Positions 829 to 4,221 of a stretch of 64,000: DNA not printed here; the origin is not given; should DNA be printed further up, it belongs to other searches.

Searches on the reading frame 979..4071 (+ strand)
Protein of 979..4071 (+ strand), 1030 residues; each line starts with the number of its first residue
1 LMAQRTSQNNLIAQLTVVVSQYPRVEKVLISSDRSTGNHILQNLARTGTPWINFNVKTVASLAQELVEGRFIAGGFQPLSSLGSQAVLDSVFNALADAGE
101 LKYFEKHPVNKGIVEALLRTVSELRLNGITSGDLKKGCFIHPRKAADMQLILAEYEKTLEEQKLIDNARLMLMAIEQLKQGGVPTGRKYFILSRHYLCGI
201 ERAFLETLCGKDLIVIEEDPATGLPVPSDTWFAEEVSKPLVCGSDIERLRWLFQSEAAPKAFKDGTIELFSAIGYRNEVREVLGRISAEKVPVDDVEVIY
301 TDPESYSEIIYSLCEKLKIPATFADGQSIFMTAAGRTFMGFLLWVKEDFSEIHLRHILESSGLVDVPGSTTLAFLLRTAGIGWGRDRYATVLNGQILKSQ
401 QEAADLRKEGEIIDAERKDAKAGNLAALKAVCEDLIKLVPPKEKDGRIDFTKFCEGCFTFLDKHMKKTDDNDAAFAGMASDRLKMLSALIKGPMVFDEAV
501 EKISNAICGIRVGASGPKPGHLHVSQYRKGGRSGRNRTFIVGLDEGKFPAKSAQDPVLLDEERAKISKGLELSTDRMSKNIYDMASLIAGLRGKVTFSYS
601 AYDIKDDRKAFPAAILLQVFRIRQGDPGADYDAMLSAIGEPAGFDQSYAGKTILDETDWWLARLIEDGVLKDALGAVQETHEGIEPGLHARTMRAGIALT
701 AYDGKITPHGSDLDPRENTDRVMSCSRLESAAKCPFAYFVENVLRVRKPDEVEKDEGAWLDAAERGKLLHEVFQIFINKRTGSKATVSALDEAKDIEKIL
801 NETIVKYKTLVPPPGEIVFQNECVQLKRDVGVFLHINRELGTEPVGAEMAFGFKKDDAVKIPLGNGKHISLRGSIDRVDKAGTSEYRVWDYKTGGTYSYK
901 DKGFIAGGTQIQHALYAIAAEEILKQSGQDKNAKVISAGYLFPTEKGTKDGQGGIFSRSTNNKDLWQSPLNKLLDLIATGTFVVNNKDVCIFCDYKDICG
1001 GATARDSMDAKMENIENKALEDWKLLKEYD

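Call 9: search_protein_families(library=pfam, proteins=[window:979-4071:+], max_evalue=0.0001)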
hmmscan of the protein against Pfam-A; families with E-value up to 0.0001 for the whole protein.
window:979-4071:+ (1030 aa): 2 families
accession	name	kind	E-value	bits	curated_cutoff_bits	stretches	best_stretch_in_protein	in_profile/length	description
PF12705.13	PDDEXK_1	-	5.5e-32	112.1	22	1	723-999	2-246/247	PD-(D/E)XK nuclease superfamily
PF21445.3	ADDB_N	-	2.9e-06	27.2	26.6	1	77-180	81-192/290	ADDB, N-terminal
